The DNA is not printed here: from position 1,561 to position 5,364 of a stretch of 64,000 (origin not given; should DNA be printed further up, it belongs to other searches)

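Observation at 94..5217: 1707-aa surface protein made of ≥11 tandem Cys-pair/beta-propeller-blade repeats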

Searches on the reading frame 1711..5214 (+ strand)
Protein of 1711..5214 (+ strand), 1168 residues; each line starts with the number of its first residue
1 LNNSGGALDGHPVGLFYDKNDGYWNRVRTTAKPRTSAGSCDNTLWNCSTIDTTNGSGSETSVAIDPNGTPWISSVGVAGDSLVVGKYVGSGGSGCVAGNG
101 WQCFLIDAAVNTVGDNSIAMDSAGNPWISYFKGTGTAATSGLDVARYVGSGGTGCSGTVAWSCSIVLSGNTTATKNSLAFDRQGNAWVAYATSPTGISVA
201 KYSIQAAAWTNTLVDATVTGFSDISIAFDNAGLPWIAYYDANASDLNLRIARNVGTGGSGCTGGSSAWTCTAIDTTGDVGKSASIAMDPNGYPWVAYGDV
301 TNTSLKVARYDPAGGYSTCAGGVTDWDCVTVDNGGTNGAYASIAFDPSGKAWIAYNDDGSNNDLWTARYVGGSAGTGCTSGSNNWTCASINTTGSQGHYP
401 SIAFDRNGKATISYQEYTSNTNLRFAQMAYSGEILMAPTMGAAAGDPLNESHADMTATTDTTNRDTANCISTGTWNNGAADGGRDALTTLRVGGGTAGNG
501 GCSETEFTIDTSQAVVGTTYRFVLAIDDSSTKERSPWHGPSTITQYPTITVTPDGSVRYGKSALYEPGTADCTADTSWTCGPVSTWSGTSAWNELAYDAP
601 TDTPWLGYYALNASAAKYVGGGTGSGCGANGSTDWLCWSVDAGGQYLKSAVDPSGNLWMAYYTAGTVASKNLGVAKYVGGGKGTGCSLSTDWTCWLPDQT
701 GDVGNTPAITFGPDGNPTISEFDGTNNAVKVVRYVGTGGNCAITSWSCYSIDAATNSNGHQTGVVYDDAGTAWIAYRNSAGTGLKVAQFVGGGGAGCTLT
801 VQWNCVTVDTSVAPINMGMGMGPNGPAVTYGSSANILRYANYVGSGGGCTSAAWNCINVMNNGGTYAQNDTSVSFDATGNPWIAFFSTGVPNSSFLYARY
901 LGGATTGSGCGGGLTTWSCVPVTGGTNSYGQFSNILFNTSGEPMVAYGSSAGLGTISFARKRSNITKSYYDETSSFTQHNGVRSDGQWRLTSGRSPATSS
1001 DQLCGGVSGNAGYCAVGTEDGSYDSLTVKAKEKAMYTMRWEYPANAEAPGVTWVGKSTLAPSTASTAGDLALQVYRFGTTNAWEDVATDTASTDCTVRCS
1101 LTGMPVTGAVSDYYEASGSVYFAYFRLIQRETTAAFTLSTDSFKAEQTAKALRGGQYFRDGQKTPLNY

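Call 26: find_related_loci(query=A1, collection=genome_contigs, flank=8000)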
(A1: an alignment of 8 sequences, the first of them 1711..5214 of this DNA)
Query A1 (1168 aa) in genome_contigs; peptide patterns used: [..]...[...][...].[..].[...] (x = any residue, [..] = any of these).
50 stretches matched a pattern; 17 encode a relative of the query (tblastn E <= 1e-3); 17 distinct loci.
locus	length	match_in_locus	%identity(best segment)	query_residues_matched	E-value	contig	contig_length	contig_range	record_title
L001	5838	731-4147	38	2-1143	0e+0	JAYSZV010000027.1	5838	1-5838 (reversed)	MAG: Candidatus Lloydbacteria bacterium isolate GFS_13726 GFS_13726_26, whole genome shotgun sequence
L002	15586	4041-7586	37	1-1164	0e+0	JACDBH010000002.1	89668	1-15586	MAG: Candidatus Saccharibacteria bacterium isolate MGR_bin277 SD2897-2912_k127_472405, whole genome shotgun sequence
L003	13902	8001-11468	37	9-1168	1e-168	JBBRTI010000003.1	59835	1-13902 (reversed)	MAG: Candidatus Saccharimonadia bacterium isolate La2_metabat2.203 La2_metabat2.203_K_439321L59835_cov_16.7514, whole ge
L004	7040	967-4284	38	13-1143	6e-153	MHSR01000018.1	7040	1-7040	MAG: Candidatus Terrybacteria bacterium RIFCSPHIGHO2_01_FULL_43_35 rifcsphigho2_01_scaffold_79281, whole genome shotgun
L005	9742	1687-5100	34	2-1143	5e-152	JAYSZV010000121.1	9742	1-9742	MAG: Candidatus Lloydbacteria bacterium isolate GFS_13726 GFS_13726_120, whole genome shotgun sequence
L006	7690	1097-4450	35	1-1148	2e-142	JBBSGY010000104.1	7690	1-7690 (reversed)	MAG: Acidimicrobiales bacterium isolate LS2_sbin.53 LS2_sbin.53_K_912010_L_7690_cov_7.9796, whole genome shotgun sequenc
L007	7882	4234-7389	38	1-1146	7e-138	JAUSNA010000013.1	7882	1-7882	MAG: Candidatus Levyibacteriota bacterium isolate E19_metabat.bin.104 E19_k141_109933, whole genome shotgun sequence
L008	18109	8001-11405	32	13-1143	8e-128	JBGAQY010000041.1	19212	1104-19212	MAG: Acidimicrobiales bacterium isolate MAG_AAO_H10.38 AAOH10-38_opera_contig_8529, whole genome shotgun sequence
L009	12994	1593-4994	35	1-1161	4e-155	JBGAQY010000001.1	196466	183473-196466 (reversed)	MAG: Acidimicrobiales bacterium isolate MAG_AAO_H10.38 AAOH10-38_opera_contig_345, whole genome shotgun sequence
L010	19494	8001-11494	37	1-1164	4e-140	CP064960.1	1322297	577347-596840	MAG: bacterium isolate Aved_18-Q3-R54-62_BAT3C.16_uni chromosome, complete genome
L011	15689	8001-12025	37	10-1129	1e-116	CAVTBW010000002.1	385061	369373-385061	MAG: uncultured Solirubrobacteraceae bacterium isolate MFD02248.bin.2.90 genome assembly, contig: contig_19345, whole ge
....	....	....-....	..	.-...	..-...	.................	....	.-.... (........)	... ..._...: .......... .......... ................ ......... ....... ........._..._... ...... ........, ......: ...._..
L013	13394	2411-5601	38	13-1144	2e-94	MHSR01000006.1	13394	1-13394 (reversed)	MAG: Candidatus Terrybacteria bacterium RIFCSPHIGHO2_01_FULL_43_35 rifcsphigho2_01_scaffold_27733, whole genome shotgun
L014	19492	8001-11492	37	1-1164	3e-154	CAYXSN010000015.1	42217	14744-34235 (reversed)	MAG TPA_asm: uncultured Candidatus Saccharimonadales bacterium isolate SRP133034_co1_262 genome assembly, contig: NODE_7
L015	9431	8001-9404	44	14-960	7e-93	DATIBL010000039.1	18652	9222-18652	MAG TPA_asm: Candidatus Paceibacterota bacterium isolate SMAG_U16289 k141_720887, whole genome shotgun sequence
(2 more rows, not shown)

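Call 32: predict_structure(alignment_id=A1)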
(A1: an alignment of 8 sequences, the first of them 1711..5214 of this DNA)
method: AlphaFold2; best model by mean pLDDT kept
length: 1168 residues; sequences in the alignment: 8
mean_pLDDT: 64.6   pTM: 0.45
mean pLDDT of the five models: 64.6, 61.9, 60.6, 60.5, 59.2
residues with pLDDT >= 90: 69; 70-90: 489; 50-70: 346; < 50: 264
segments of 3 or more residues with pLDDT < 50: 1-13, 29-38, 136-138, 373-375, 437-507, 526-546, 552-569, 587-589, 621-625, 629-631, 666-668, 904-907, 912-914, 925-927, 963-1023, 1147-1168
pLDDT, mean of each block of 10 residues (from residue 1): 28 55 53 39 74 60 87 73 78 58 74 76 89 60 86 67 79 77 88 77 80 80 85 88 75 71 69 78 87 88 83 61 75 66 84 80 80 53 73 68 83 76 75 50 33 27 27 22 22 25 41 56 49 34 45 37 32 61 60 73 75 68 48 67 77 85 62 81 59 80 71 86 78 73 80 64 84 83 80 54 80 82 86 81 74 78 57 81 76 70 54 60 58 74 74 66 33 22 24 35 33 41 53 65 70 75 57 76 77 65 76 71 76 67 54 27 23
secondary structure, 60 per line:
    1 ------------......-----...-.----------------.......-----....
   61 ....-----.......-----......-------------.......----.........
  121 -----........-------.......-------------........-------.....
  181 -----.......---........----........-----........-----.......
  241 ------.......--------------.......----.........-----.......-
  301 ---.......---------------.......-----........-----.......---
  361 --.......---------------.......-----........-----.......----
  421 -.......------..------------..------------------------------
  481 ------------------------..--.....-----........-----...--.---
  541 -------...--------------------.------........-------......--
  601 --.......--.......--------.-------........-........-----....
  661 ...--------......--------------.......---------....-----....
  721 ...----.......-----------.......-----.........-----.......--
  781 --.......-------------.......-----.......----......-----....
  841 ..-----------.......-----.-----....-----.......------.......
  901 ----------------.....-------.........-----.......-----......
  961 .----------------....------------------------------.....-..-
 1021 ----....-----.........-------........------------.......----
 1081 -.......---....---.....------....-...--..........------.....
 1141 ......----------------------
elements in order (helices of 4 or more, strands of 3 or more residues): E13-18 E24-26 E45-51 E57-64 E70-76 E82-87 E101-107 E112-120 E126-133 E141-147 E161-168 E176-180 E186-192 E196-203 E208-215 E221-228 E234-240 E247-253 E268-274 E279-287 E293-299 E304-310 E326-332 E338-345 E351-357 E363-369 E385-391 E397-404 E410-416 E422-428 E519-526 E548-550 E578-585 E593-598 E603-609 E612-618 E635-642 E644-651 E657-663 E672-677 E692-698 E708-711 E717-723 E728-734 E746-752 E758-766 E772-778 E783-789 E803-809 E815-821 E826-831 E837-842 E854-860 E872-875 E881-887 E894-900 E917-921 E929-937 E943-949 E955-961 E978-981 E1012-1016 E1025-1028 E1034-1042 E1050-1057 E1070-1076 E1082-1088 H1092-1095 E1099-1103 H1110-1113 E1115-1117 E1120-1129 E1136-1146

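Call 35: fold_search(model_id=the predicted structure, library=pdb)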
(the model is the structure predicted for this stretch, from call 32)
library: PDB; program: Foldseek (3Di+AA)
matches with E <= 10: 1158; with E <= 0.001: 579
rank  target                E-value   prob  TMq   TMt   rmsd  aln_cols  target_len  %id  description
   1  8q81                  5.2e-12  1.00  0.23  0.71   6.3       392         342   14  Photorhabdus laumondii lectin PLL3 in complex with alpha-methyl-fucoside (released 2025-03-05)
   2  6rg2_A                6.1e-12  1.00  0.22  0.68   5.5       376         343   15  Photorhabdus laumondii lectin PLL2 in complex with 3-O-methyl-D-glucose (released 2020-07-01)
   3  8q7u                  7.1e-12  1.00  0.23  0.69   6.6       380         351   14  Photorhabdus laumondii lectin PLL in complex with alpha-methyl-fucoside (released 2025-03-05)
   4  8q82_A                7.8e-12  1.00  0.22  0.70   5.6       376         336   14  Photorhabdus laumondii lectin PLL4 in complex with alpha-methyl-fucoside (released 2025-03-05)
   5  6t96                  9.1e-12  1.00  0.22  0.68   7.4       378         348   15  Photorhabdus laumondii subsp. laumondii lectin PLL3 (released 2019-12-25)
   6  6rg2_B                1.0e-11  1.00  0.22  0.69   5.4       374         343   15  Photorhabdus laumondii lectin PLL2 in complex with 3-O-methyl-D-glucose (released 2020-07-01)
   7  9n74_LQ               1.2e-11  1.00  0.20  0.27  27.1       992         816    8  SSU processome maturation and disassembly, State H (released 2025-10-29)
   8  5c9o                  1.3e-11  1.00  0.23  0.68   6.1       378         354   13  Crystal structure of recombinant PLL lectin from Photorhabdus luminescens at 1.5 A resolution (released 2016-10-19)
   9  6u42_5L               1.4e-11  1.00  0.20  0.36  28.1       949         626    8  Natively decorated ciliary doublet microtubule (released 2019-11-13)
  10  5mxg_A                2.1e-11  1.00  0.22  0.68   5.8       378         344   14  Photorhabdus asymbiotica lectin (PHL) in complex with blood group H trisaccharide (released 2017-08-09)
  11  5c9l                  2.4e-11  1.00  0.22  0.67   6.1       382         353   13  Crystal structure of native PLL lectin from Photorhabdus luminescens at 1.65 A resolution (released 2016-10-19)
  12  6rfz                  2.5e-11  1.00  0.22  0.69   5.4       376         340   14  Photorhabdus laumondii lectin PLL2 in complex with D-glucose (released 2020-07-01)
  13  5mul                  2.7e-11  1.00  0.24  0.65   5.6       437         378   13  Glycoside Hydrolase BT3686 bound to Glucuronic Acid (released 2017-04-26)
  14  8q83_B                3.0e-11  1.00  0.22  0.69   5.9       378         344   13  Photorhabdus laumondii lectin PLL5 in complex with alpha-methyl-fucoside (released 2025-03-05)
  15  5mxf                  3.0e-11  1.00  0.22  0.69   6.9       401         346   13  Photorhabdus asymbiotica lectin (PHL) in complex with alpha-methyl fucoside (released 2017-08-09)
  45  9hpj_A                2.7e-09  1.00  0.20  0.28  29.0      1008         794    6  Cryo-EM structure of DDB1dB-CRBN-MRT-0031619, conformation 2 (released 2025-12-03)
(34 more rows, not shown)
